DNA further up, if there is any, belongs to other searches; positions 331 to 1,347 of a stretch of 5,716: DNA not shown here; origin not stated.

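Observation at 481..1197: Compositionally foreign coiled-coil membrane protein translationally coupled to mobA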

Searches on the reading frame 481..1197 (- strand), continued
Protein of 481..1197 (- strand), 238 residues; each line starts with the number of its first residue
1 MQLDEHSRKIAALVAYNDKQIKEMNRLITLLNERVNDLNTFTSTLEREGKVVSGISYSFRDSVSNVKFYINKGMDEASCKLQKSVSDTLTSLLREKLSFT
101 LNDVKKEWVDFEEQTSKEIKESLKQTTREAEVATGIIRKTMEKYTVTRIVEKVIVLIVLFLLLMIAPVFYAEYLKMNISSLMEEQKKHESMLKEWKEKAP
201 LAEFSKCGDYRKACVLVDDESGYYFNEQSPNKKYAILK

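Call 44: profile_search(alignment_id=A1)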
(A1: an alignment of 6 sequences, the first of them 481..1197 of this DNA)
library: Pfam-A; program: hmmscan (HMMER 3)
A. the first sequence (238 residues): domains with independent E <= 10: 9; with E <= 0.001: 0
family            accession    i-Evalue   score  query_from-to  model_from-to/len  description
GP41              PF00517.22      0.068    13.5      26-174        39-180/197  Retroviral envelope protein
FtsL_2            PF19579.4       0.075    13.4     152-197        19-64/100  Bacteriodetes cell division protein (FtsL-like)
DUF5409           PF17421.7        0.11    13.6     145-192        19-67/88  Family of unknown function (DUF5409)
UBN_AB            PF14075.11       0.13    12.4      27-129         5-102/211  Ubinuclein conserved middle domain
CdaS_N            PF10372.14       0.26    11.9     113-143         4-34/69  Diadenylate cyclase CdaS, N-terminal
Syntaxin_2        PF14523.12       0.28    11.6      20-131         8-113/134  Syntaxin-like protein
ASFV_P17          PF25667.1         0.3    11.6     127-175        15-65/117  African swine fever virus minor capsid protein p17
Flt3_lig          PF02947.19       0.43    11.3     171-209        92-127/131  flt3 ligand
DUF948            PF06103.16        9.9     6.9      19-55         51-87/89  Bacterial protein of unknown function (DUF948)
B. every sequence of the alignment scanned on its own (6 sequences): families by number of members that match
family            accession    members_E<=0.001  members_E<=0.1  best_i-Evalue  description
Syntaxin_2        PF14523.12                 0               2        1.2e-02  Syntaxin-like protein
FtsL_2            PF19579.4                  0               2        4.4e-02  Bacteriodetes cell division protein (FtsL-like)
GP41              PF00517.22                 0               2        5.3e-02  Retroviral envelope protein
Serine_rich       PF08824.15                 0               1        4.0e-03  Serine rich protein interaction domain
CCDC90-like       PF07798.16                 0               1        4.0e-03  Coiled-coil domain-containing protein 90-like
YjeF_N            PF03853.21                 0               1        6.6e-03  YjeF-related protein N-terminus
FAM186A-B_N       PF20870.2                  0               1        2.0e-02  FAM186A/B, N-terminal
Ald_deCOase       PF11266.14                 0               1        2.0e-02  Long-chain fatty aldehyde decarbonylase
DUF1266           PF06889.16                 0               1        2.7e-02  Protein of unknown function (DUF1266)
DUF2252           PF10009.15                 0               1        3.8e-02  Uncharacterized protein conserved in bacteria (DUF2252)
SAM_BAF           PF02961.22                 0               1        4.1e-02  Barrier to autointegration factor
ApoLp-III         PF07464.16                 0               1        5.2e-02  Apolipophorin-III precursor (apoLp-III)
Med14             PF08638.16                 0               1        5.6e-02  Mediator complex subunit MED14
FapA              PF03961.19                 0               1        5.9e-02  Flagellar Assembly Protein A beta solenoid domain
Pox_Ag35          PF03286.19                 0               1        5.9e-02  Pox virus Ag35 surface protein
DUF948            PF06103.16                 0               1        8.5e-02  Bacterial protein of unknown function (DUF948)
WWE               PF02825.26                 0               1        8.8e-02  WWE domain

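Call 61: search_protein_families(proteins=[P0022, P0023, P0026, P0017, window:481-1197:-], library=ncbifam, max_evalue=1)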
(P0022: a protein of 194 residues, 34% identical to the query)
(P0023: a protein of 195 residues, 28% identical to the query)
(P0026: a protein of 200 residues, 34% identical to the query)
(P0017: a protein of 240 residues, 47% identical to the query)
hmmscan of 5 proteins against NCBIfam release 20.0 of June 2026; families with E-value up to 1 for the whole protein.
P0022 (194 aa): 3 families
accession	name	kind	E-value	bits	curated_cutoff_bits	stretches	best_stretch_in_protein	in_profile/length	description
NF005087.0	PRK06522.1-1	equivalog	0.052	12.6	351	1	18-83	50-116/296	2-dehydropantoate 2-reductase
NF006806.0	PRK09319.1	equivalog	0.1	11.2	764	1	6-117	368-471/561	bifunctional 3,4-dihydroxy-2-butanone-4-phosphate synthase/GTP cyclohydrolase II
TIGR04211.1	SH3_and_anchor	equivalog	0.81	9.3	65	0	4-128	74-178/198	TIGR04211 family SH3 domain-containing protein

P0023 (195 aa): 2 families
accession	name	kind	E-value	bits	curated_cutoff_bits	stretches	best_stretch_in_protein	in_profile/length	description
TIGR04059.1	Ald_deCOase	equivalog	0.012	15.5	222.65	1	16-108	125-216/220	aldehyde oxygenase (deformylating)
TIGR00400.1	mgtE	equivalog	0.39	9.4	232.75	1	4-98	30-123/450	magnesium transporter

P0026 (200 aa): 3 families
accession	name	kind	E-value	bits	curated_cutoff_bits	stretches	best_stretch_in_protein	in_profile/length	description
NF045990.1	TransRegCbbRRhodb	equivalog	0.041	12.9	450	1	31-106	19-94/304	LysR family regulator CbbR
NF009646.0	PRK13182.1-1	equivalog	0.21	11.4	262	1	3-70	38-104/180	chromosome-anchoring protein RacA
NF006293.0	PRK08476.1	equivalog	0.34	11.1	118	1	4-109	23-124/141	F0F1 ATP synthase subunit B'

P0017 (240 aa): 14 families
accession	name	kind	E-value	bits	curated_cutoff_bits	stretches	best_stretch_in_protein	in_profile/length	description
NF058675.1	RcGTA_tape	equivalog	0.00024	20.9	220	1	3-98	17-114/220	RcGTA-type gene transfer agent tail tape measure protein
NF033914.0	antiphage_ZorA_1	subfamily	0.00034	19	190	1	22-148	475-597/619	anti-phage ZorAB system protein ZorA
NF008184.0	PRK10935.1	equivalog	0.0012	17.5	553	1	47-184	37-178/565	nitrate/nitrite two-component system sensor histidine kinase NarQ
NF008955.0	PRK12297.1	equivalog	0.01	14.7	406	1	18-159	270-412/429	GTPase ObgE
NF006517.0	PRK08965.1-1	equivalog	0.06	13.6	180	1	50-133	68-151/161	Na+/H+ antiporter subunit E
TIGR02872.1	spore_ytvI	equivalog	0.069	12.5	198.15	0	31-96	85-147/341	sporulation integral membrane protein YtvI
NF045780.1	TrlF_fam_ATP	equivalog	0.13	10.9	350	1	18-143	476-596/944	TrlF family AAA-like ATPase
NF041002.1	pilin_ComGF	equivalog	0.15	12.3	80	1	90-133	23-65/139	competence type IV pilus minor pilin ComGF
TIGR00996.1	Mtu_fam_mce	paralog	0.23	10.6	140.5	1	3-100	162-256/291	MCE family protein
NF041291.1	StbC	equivalog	0.43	10.9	100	0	23-94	29-100/122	plasmid stabilization protein StbC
NF047840.1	lipo_Ag473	exception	0.72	10.6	100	0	52-146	43-132/136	Ag473 family lipoprotein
TIGR04211.1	SH3_and_anchor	equivalog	0.74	9.4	65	0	18-81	65-128/198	TIGR04211 family SH3 domain-containing protein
TIGR03513.1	GldL_gliding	equivalog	0.78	9.6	68.3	1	2-66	169-229/247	type IX secretion system motor protein PorL/GldL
NF008261.0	PRK11032.1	equivalog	0.98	9.4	183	0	28-120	12-109/160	zinc ribbon-containing protein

window:481-1197:- (238 aa): 2 families
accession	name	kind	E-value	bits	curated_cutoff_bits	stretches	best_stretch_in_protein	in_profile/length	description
NF002506.1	PRK01885.1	equivalog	0.01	15.5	188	1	15-81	48-114/156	transcription elongation factor GreB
TIGR00464.1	gltX_bact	equivalog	0.03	13.2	289.95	1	21-141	316-434/470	glutamate--tRNA ligase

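Call 87: find_homologous_proteins(query=A3, max_evalue=0.001)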
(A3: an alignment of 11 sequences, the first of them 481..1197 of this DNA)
Query A3 (11 sequences) (238 aa, profile of the alignment): 444 proteins with E <= 0.001 among 6102 candidates; the best 120 are listed.
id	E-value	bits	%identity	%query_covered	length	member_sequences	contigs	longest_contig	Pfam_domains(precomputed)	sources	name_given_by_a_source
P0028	7.3e-80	285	28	59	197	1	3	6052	-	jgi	-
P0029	2.9e-79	284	25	59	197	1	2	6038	-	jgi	-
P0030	6.3e-79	282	28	59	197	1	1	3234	-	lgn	-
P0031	8.6e-79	282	27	59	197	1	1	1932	-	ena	-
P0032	5.9e-78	279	27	59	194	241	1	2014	-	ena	-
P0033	6.2e-78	279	27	62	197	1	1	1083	-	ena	-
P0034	7.4e-78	279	28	59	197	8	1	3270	-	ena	-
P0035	1.0e-77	278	29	59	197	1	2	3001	-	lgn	-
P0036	1.5e-77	278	23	93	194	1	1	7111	-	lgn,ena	-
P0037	2.8e-77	277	27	59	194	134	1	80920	-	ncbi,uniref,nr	ncbi:mobilization protein MobX [Escherichia coli]|uniref:mobilization protein MobX n=1 Tax=Escherich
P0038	2.8e-77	277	26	59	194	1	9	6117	-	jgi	-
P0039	3.3e-77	277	25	57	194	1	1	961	-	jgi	-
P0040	3.6e-77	277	26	57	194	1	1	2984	-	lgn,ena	-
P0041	6.0e-77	276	27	59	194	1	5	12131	-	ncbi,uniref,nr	ncbi:tRNA modification GTPase [Xenorhabdus bovienii]|uniref:tRNA modification GTPase n=1 Tax=Xenorha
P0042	6.6e-77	276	28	59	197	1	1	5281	-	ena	-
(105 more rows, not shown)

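Call 91: predict_structure(alignment_id=A4)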
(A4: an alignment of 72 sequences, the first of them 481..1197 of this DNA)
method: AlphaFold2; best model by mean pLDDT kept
length: 238 residues; sequences in the alignment: 72
mean_pLDDT: 66.7   pTM: 0.26
mean pLDDT of the five models: 66.7, 64.3, 58.0, 55.4, 47.4
residues with pLDDT >= 90: 13; 70-90: 91; 50-70: 99; < 50: 35
segments of 3 or more residues with pLDDT < 50: 1-3, 65-67, 84-97
pLDDT, mean of each block of 10 residues (from residue 1): 57 64 67 64 57 50 49 57 45 46 54 57 67 71 75 91 91 81 82 77 71 77 78 76
secondary structure, 60 per line:
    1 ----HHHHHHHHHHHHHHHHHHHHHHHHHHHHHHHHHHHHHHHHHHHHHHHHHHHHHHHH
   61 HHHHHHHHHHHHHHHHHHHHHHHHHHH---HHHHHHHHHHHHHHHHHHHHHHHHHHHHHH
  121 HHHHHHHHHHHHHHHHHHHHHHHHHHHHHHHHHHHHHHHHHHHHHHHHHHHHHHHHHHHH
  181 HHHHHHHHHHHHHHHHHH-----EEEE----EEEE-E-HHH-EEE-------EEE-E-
elements in order: H5-87 H91-198 E204-207 E212-215 E223-225 E233-235

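Call 95: search_dna_similar(query=P0017, collection=plasmids, mode=protein, max_rows=40, rows=spread, max_evalue=0.001)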
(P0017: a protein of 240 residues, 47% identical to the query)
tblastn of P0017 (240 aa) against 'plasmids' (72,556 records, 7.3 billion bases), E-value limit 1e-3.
Records with a match: 33; places in all: 39; records where one place covers at least 80% of the query: 30.
Best place of each record, by identity: <60% 33.
By first word of the organism name: Escherichia 30; Salmonella 2; Morganella 1.
By predicted mobility (MOB-suite, as given by PLSDB): mobilizable 31; conjugative 2.
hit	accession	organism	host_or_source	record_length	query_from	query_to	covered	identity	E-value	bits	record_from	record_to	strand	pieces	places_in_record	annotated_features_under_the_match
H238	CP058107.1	Escherichia coli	culture,Pooled sheep faecal samples ...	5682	1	240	100%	45.5%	2e-45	169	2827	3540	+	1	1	hypothetical protein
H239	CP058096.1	Escherichia coli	culture,Pooled sheep faecal samples ...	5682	1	240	100%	45.5%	2e-45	169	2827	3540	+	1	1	hypothetical protein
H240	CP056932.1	Escherichia coli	culture,Pooled sheep faecal samples ...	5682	1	240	100%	45.5%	2e-45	169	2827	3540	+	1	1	hypothetical protein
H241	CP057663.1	Escherichia coli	culture,Pooled sheep faecal samples ...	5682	1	240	100%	45.5%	2e-45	169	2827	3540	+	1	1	hypothetical protein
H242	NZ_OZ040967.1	Escherichia coli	-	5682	1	240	100%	45.5%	2e-45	169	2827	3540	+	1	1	hypothetical protein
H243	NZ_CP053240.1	Escherichia coli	Homo sapiens,whole organism,rectal swab ...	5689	1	240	100%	45.5%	2e-45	169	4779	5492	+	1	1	hypothetical protein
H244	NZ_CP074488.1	Escherichia coli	Homo sapiens,abdominal fluid JP drain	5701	1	240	100%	45.5%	2e-45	169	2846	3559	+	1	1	hypothetical protein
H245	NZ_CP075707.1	Escherichia coli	Homo sapiens,stool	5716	1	240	100%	45.5%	2e-45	169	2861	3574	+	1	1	hypothetical protein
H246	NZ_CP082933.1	Salmonella enterica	Homo sapiens,stool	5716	1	240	100%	45.5%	2e-45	169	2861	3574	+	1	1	hypothetical protein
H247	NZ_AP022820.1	Escherichia coli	Homo sapiens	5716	1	240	100%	45.5%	2e-45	169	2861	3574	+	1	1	hypothetical protein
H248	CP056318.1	Escherichia coli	culture,Freshwater sample from ...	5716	1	240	100%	45.5%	2e-45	169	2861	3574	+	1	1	hypothetical protein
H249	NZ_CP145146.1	Escherichia coli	Homo sapiens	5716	1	240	100%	45.5%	2e-45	169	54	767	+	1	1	hypothetical protein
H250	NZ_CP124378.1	Escherichia coli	environmental: river/lake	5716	1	240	100%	45.5%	2e-45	169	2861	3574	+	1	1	hypothetical protein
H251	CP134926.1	Escherichia coli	Homo sapiens,blood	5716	1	240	100%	45.5%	2e-45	169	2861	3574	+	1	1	hypothetical protein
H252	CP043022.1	Escherichia coli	Homo sapiens,feces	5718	1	240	100%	45.5%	2e-45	169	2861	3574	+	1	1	record has no annotation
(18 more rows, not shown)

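Call 96: fold_search(model_id=the predicted structure, library=pdb)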
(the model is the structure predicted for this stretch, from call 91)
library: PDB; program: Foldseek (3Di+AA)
matches with E <= 10: 5; with E <= 0.001: 0
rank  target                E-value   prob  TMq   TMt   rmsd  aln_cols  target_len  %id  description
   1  6yxx_BN               4.5e+00  0.06  0.10  0.14  11.1        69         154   10  State A of the Trypanosoma brucei mitoribosomal large subunit assembly intermediate (released 2020-10-14)
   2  9rdh_B                5.5e+00  0.05  0.10  0.12   7.0        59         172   14  Structure of A16/G9 in complex with A56/K2 at pH 5.5 (vaccinia virus) (released 2025-09-03)
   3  1sg5_MODEL_1_A        5.9e+00  0.05  0.08  0.19   8.2        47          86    8  Solution structure of Yaeo, a Rho-specific inhibitor of transcription termination (released 2005-07-12)
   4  2dig_MODEL_1_A        6.3e+00  0.04  0.06  0.18   8.4        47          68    8  Solusion structure of the Todor domain of human Lamin-B receptor (released 2006-09-30)
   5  7sjo_A                9.4e+00  0.03  0.06  0.08   8.4        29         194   14  HtrA1S328A:Fab15H6.v4 complex (released 2022-09-07)

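Call 97: fold_search(model_id=the predicted structure, library=afdb50)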
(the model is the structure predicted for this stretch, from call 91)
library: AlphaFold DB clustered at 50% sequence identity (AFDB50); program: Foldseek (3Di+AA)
matches with E <= 10: 2; with E <= 0.001: 0
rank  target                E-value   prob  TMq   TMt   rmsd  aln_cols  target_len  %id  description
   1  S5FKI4                6.9e-02  1.00  0.37  0.52  10.9       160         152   18  Putative mobilization protein mobB [Vibrio harveyi]
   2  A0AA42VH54            1.9e-01  0.98  0.30  0.41  11.6       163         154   18  MbeB family mobilization protein [Aeromonas caviae]

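Call 117: profile_search(alignment_id=A4)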
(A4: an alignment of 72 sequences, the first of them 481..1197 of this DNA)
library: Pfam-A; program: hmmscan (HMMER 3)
A. the first sequence (238 residues): domains with independent E <= 10: 9; with E <= 0.001: 0
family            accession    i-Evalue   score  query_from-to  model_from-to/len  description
GP41              PF00517.22      0.068    13.5      26-174        39-180/197  Retroviral envelope protein
FtsL_2            PF19579.4       0.075    13.4     152-197        19-64/100  Bacteriodetes cell division protein (FtsL-like)
DUF5409           PF17421.7        0.11    13.6     145-192        19-67/88  Family of unknown function (DUF5409)
UBN_AB            PF14075.11       0.13    12.4      27-129         5-102/211  Ubinuclein conserved middle domain
CdaS_N            PF10372.14       0.26    11.9     113-143         4-34/69  Diadenylate cyclase CdaS, N-terminal
Syntaxin_2        PF14523.12       0.28    11.6      20-131         8-113/134  Syntaxin-like protein
ASFV_P17          PF25667.1         0.3    11.6     127-175        15-65/117  African swine fever virus minor capsid protein p17
Flt3_lig          PF02947.19       0.43    11.3     171-209        92-127/131  flt3 ligand
DUF948            PF06103.16        9.9     6.9      19-55         51-87/89  Bacterial protein of unknown function (DUF948)
B. every sequence of the alignment scanned on its own (72 sequences): families by number of members that match
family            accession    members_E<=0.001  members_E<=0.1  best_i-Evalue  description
HAUS1             PF25762.1                  3              50        4.4e-04  HAUS augmin-like complex subunit 1
CCDC90-like       PF07798.16                 3              15        4.5e-04  Coiled-coil domain-containing protein 90-like
CEP63             PF17045.10                 1              28        5.5e-04  Centrosomal protein of 63 kDa
IFT57             PF10498.14                 1              28        9.3e-04  Intra-flagellar transport protein 57
DUF6020           PF19484.4                  1               7        6.8e-04  Family of unknown function (DUF6020)
Cep57_MT_bd       PF06657.18                 0              30        6.0e-03  Centrosome microtubule-binding domain of Cep57
TMF_DNA_bd        PF12329.13                 0              28        9.2e-03  TATA element modulatory factor 1 DNA binding
Exonuc_VII_L      PF02601.20                 0              27        4.8e-03  Exonuclease VII, large subunit
CENP-H            PF05837.17                 0              23        5.3e-03  Centromere protein H (CENP-H)
Phage_GPL         PF05926.16                 0              20        1.4e-02  Phage head completion protein (GPL)
DUF1133           PF06576.17                 0              17        2.0e-03  Protein of unknown function (DUF1133)
CC_BshC           PF24850.1                  0              14        4.0e-02  Bacillithiol biosynthesis BshC, C-terminal coiled-coil domain
DUF7792           PF25055.1                  0              13        3.0e-03  Domain of unknown function (DUF7792)
SlyX              PF04102.17                 0              11        2.4e-03  SlyX
TMEM120A-B        PF07851.19                 0              11        9.6e-03  TMEM120A/B
EAD9              PF19962.4                  0              10        2.7e-03  Effector-associated domain 9
DUF7605           PF24564.1                  0              10        5.7e-03  Domain of unknown function (DUF7605)
SesA              PF17107.11                 0              10        1.0e-02  N-terminal domain on NACHT_NTPase and P-loop NTPases
DUF3584           PF12128.14                 0               8        7.1e-03  Protein of unknown function (DUF3584)
Apolipoprotein    PF01442.23                 0               8        7.4e-03  Apolipoprotein A1/A4/E domain
